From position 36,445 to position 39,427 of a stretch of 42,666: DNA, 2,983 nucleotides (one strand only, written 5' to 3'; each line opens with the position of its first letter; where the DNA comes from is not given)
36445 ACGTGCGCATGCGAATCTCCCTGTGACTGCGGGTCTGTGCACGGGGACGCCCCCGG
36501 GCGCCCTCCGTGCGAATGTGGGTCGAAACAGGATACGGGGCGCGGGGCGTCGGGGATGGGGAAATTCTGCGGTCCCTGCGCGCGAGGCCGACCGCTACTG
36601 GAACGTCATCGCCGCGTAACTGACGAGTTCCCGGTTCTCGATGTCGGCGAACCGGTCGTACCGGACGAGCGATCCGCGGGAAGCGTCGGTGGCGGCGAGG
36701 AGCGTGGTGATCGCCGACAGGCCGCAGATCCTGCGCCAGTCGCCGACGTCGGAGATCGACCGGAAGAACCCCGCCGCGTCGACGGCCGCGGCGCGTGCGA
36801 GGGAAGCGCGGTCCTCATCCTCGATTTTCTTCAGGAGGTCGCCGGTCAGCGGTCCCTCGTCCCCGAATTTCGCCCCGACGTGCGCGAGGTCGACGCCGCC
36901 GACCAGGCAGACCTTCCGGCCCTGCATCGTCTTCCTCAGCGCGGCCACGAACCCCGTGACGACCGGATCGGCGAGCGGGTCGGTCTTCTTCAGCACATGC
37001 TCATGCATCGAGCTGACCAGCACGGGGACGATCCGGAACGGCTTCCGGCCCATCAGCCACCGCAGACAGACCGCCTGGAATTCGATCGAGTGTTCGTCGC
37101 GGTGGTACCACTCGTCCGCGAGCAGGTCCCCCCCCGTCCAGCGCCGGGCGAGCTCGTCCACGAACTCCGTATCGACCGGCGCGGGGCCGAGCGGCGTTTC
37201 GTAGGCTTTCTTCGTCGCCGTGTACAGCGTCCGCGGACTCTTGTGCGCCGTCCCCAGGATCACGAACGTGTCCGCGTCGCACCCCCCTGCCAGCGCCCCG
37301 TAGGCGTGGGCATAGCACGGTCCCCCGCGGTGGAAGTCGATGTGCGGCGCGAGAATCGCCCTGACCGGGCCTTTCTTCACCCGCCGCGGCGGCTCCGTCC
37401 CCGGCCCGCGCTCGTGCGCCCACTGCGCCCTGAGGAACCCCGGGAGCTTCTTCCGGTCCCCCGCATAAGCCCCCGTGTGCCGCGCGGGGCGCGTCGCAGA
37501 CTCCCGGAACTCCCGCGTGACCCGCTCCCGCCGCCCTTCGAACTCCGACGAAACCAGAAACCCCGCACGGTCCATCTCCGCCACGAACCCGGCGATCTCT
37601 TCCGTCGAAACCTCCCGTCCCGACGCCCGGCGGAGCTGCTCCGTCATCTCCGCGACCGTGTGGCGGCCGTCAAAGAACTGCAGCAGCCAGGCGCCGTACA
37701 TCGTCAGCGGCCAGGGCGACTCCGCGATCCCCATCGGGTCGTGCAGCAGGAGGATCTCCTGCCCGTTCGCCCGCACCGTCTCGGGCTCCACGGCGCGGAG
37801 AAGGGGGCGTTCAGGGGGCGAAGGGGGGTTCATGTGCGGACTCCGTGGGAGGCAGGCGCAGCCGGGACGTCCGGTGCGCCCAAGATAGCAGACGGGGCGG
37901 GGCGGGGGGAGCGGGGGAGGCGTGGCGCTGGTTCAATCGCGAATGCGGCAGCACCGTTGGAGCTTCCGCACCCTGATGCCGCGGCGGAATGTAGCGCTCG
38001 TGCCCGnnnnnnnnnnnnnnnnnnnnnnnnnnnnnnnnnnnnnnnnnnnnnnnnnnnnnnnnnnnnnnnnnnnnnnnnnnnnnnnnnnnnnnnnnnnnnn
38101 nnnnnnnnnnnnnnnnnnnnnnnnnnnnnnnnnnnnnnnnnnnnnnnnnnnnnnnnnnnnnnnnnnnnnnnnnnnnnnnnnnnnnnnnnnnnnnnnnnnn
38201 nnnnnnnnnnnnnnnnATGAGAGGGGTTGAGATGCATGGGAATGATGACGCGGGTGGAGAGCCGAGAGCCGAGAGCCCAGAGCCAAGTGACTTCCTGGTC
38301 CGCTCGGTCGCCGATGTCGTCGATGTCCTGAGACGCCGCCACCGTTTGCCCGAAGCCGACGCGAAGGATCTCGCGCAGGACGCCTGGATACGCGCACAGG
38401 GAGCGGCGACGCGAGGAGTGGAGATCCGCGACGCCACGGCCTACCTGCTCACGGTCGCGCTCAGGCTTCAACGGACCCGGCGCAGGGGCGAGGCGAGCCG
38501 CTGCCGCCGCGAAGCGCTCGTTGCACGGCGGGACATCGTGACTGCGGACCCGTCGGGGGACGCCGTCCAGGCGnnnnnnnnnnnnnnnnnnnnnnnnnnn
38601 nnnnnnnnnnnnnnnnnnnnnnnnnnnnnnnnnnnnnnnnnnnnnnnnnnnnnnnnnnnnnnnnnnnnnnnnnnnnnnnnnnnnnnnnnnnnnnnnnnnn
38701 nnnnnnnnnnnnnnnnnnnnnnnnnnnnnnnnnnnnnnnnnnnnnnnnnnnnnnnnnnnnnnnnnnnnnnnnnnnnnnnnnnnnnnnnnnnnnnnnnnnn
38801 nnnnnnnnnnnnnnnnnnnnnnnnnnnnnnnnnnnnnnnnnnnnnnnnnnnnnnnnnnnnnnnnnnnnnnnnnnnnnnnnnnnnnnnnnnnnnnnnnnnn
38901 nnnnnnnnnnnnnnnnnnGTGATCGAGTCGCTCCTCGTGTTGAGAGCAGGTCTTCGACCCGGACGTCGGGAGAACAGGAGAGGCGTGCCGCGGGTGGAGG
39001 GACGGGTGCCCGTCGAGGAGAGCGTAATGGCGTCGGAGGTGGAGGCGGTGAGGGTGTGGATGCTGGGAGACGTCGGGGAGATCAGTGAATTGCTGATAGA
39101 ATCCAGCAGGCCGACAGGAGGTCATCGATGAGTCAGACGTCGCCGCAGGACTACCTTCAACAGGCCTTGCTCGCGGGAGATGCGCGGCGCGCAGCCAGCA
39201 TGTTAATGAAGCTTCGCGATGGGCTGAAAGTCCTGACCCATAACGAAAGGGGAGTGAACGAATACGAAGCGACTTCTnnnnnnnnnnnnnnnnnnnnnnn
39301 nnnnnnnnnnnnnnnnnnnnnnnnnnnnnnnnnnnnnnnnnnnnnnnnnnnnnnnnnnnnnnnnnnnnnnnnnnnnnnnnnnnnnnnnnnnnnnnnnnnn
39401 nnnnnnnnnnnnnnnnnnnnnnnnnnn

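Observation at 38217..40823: Compositionally distinct, tightly coupled four-gene cassette of unrecognised function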

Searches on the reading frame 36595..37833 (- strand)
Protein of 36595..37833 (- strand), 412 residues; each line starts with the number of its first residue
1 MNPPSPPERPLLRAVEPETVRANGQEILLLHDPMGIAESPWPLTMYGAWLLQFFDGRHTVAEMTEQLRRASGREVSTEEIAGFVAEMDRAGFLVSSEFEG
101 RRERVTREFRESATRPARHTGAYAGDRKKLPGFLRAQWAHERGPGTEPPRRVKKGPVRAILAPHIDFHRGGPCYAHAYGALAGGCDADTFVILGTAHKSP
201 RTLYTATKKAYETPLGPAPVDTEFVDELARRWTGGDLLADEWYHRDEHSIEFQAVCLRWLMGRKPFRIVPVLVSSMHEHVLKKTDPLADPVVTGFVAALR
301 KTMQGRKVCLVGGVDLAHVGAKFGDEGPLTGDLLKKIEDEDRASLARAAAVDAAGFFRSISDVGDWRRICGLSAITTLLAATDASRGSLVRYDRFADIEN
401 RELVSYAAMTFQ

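Call 8: search_protein_families(library=pfam, max_evalue=1, proteins=[window:36595-37833:-])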
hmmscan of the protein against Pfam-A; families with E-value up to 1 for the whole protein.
window:36595-37833:- (412 aa): 3 families
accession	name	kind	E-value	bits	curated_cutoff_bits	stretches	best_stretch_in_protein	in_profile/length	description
PF01875.22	Memo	-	2.2e-37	129.2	27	1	118-409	3-268/269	Memo-like protein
PF05402.18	PqqD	-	0.02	15.6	23.4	1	46-93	18-67/67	Coenzyme PQQ synthesis protein D (PqqD)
PF18699.6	MRPL52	-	0.31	11.7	26.6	1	53-100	28-74/92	Mitoribosomal protein mL52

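Call 9: search_protein_families(library=ncbifam, max_evalue=1, proteins=[window:36595-37833:-])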
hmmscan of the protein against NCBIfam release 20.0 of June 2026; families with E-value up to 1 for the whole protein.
window:36595-37833:- (412 aa): 5 families
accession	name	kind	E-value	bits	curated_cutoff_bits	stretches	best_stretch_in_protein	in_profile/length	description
NF001987.0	PRK00782.1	equivalog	2.2e-26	92.7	295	1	154-411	34-265/267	MEMO1 family protein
TIGR04336.1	AmmeMemoSam_B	hypoth_equivalog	1.3e-25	90.2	26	1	123-411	10-270/270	AmmeMemoRadiSam system protein B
NF049852.1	WD_0853_fam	equivalog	0.02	14.6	150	1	68-110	138-180/194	WD_0853 family protein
TIGR03859.1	PQQ_PqqD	equivalog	0.057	13.3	46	1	38-90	24-77/81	pyrroloquinoline quinone biosynthesis peptide chaperone PqqD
TIGR04248.1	SCM_PqqD_rel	equivalog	0.11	12.8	100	1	47-87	33-75/84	SynChlorMet cassette protein ScmD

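Call 39: find_related_loci(query=window:36595-37833:-, collection=genome_contigs, flank=8000)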
Query window:36595-37833:- (412 aa) in genome_contigs; peptide patterns used: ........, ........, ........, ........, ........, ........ (x = any residue, [..] = any of these).
96 stretches matched a pattern, but none encodes a relative of the query by tblastn (E <= 1e-3).

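Call 79: list_cluster_members(proteins=[P0001, P0002, P0003, window:36595-37833:-])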
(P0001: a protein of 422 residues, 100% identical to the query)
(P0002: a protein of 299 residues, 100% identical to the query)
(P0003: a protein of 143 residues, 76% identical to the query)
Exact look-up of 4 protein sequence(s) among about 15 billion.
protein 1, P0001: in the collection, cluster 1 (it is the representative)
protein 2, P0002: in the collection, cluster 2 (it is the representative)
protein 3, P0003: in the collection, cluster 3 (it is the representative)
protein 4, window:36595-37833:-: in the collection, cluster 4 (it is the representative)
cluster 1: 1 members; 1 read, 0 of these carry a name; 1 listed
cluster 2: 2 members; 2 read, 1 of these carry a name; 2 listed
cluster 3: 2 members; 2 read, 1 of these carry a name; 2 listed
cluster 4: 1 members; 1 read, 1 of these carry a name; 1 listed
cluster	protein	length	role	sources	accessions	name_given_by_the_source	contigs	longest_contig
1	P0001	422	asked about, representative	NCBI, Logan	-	-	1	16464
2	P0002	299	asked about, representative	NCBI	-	-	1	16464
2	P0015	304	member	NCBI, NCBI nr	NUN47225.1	MAG: hypothetical protein HUU15_00150 [Candidatus Brocadiae bacterium] | hypothetical protein [Candidatus Brocadiia bacterium]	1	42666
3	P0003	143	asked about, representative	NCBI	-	-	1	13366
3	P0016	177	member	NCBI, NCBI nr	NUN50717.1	MAG: hypothetical protein HUU15_18065 [Candidatus Brocadiae bacterium] | hypothetical protein [Candidatus Brocadiia bacterium]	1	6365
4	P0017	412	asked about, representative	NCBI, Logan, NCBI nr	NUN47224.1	MAG: AmmeMemoRadiSam system protein B [Candidatus Brocadiae bacterium] | AmmeMemoRadiSam system protein B [Candidatus Brocadiia bacterium]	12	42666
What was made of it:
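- Checked: The actual ORF reads through 'gene ii' to 39131; NCBI calls it a single 304-aa protein (call 79).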

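Call 80: find_encoding_contigs(protein=window:36595-37833:-, flank=6000, max_places=10)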
Protein window:36595-37833:- (412 aa): 13 contigs read that carry it; 10 places shown.
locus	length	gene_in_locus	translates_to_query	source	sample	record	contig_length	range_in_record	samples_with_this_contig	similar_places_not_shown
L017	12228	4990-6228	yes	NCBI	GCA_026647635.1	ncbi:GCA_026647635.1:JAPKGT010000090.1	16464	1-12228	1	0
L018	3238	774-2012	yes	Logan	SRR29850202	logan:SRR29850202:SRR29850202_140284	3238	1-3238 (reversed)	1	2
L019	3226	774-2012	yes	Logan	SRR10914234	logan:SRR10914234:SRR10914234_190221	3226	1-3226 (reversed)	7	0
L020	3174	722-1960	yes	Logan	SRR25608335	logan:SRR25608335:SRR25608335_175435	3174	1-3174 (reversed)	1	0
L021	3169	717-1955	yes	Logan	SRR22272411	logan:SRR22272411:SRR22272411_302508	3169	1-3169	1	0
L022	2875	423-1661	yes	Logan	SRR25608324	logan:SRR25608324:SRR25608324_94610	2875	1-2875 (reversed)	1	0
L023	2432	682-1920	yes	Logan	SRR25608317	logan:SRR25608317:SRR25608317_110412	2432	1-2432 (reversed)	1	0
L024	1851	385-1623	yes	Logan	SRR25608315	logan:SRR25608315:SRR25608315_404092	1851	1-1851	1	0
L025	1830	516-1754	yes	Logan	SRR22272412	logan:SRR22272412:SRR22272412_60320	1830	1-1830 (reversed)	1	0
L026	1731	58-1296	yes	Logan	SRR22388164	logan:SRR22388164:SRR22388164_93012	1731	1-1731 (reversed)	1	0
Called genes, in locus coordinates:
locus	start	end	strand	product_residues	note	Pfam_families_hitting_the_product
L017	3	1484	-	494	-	?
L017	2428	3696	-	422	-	-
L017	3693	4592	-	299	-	-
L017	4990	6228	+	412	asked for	PF01875:Memo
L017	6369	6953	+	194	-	PF07617:DUF1579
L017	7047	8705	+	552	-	PF17391:Urocanase_N, PF01175:Urocanase, PF17392:Urocanase_C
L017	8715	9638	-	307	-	PF14397:ATPgrasp_ST (faint)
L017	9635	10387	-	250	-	PF02578:Cu-oxidase_4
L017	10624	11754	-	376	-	PF13173:AAA_14, PF13635:DUF4143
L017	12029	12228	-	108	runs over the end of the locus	PF10041:DUF2277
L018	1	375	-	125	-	?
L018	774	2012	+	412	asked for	PF01875:Memo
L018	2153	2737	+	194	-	PF07617:DUF1579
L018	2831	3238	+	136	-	?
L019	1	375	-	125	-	?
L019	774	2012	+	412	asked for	PF01875:Memo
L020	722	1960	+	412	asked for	PF01875:Memo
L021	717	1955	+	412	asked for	PF01875:Memo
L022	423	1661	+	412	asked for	PF01875:Memo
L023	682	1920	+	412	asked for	PF01875:Memo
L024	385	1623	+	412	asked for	PF01875:Memo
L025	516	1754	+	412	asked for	PF01875:Memo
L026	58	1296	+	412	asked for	PF01875:Memo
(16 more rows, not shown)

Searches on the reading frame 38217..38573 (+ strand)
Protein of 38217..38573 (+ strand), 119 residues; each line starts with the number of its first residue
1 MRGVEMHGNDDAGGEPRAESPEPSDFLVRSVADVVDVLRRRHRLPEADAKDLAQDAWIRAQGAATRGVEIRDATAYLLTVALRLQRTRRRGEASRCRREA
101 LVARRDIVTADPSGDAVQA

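Call 36: search_dna_similar(query=window:38217-38573:+, collection=phages, mode=protein, max_evalue=0.01, max_rows=8)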
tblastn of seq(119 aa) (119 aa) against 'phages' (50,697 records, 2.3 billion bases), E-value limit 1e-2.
No match.

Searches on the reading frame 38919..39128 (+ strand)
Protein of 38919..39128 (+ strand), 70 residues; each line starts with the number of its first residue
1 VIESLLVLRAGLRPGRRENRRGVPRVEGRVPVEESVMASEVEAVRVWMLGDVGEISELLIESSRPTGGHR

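Call 8: search_protein_families(library=pfam, max_evalue=1, proteins=[window:38919-39128:+])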
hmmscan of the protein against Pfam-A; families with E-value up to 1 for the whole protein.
window:38919-39128:+ (70 aa): 1 family
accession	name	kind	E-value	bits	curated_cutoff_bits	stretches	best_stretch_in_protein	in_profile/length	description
PF02912.23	Phe_tRNA-synt_N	-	0.17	12.3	22.3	1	39-59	4-24/69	Aminoacyl tRNA synthetase class II, N-terminal domain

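Call 9: search_protein_families(library=ncbifam, max_evalue=1, proteins=[window:38919-39128:+])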
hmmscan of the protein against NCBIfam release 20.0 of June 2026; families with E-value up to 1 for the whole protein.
window:38919-39128:+ (70 aa): 0 families

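Call 33: search_protein_families(library=phrogs, max_evalue=0.01, proteins=[window:38919-39128:+])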
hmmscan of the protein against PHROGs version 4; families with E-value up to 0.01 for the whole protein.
window:38919-39128:+ (70 aa): 0 families
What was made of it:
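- PHROGs found nothing for the 107-aa, jelly-roll, gene iii or gene iv proteins (call 33).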

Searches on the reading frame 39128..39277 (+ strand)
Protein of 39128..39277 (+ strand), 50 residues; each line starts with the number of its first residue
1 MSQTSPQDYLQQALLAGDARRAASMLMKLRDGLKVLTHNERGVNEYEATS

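Call 38: find_homologous_proteins(query=A3, max_evalue=10)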
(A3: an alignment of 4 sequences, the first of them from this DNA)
Query A3 (4 sequences) (50 aa, profile of the alignment): 1 proteins with E <= 10 among 6 candidates.
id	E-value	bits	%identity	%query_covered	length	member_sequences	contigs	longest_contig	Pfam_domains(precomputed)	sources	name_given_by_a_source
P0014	6.9e-14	69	73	66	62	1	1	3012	-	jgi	-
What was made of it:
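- Tried and rejected: A profile of the N-terminal handle found only one further 62-aa fragment (call 38).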

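Call 40: find_encoding_contigs(protein=P0014, flank=5000, max_places=4)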
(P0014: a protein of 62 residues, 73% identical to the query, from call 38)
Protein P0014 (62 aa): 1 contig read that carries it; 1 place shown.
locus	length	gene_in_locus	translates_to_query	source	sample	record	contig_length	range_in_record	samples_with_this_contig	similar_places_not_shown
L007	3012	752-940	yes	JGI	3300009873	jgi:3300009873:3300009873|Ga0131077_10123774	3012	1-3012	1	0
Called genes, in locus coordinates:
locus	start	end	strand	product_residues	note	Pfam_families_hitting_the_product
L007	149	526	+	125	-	-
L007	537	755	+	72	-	-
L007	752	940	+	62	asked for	-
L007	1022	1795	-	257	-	PF03050:DDE_Tnp_IS66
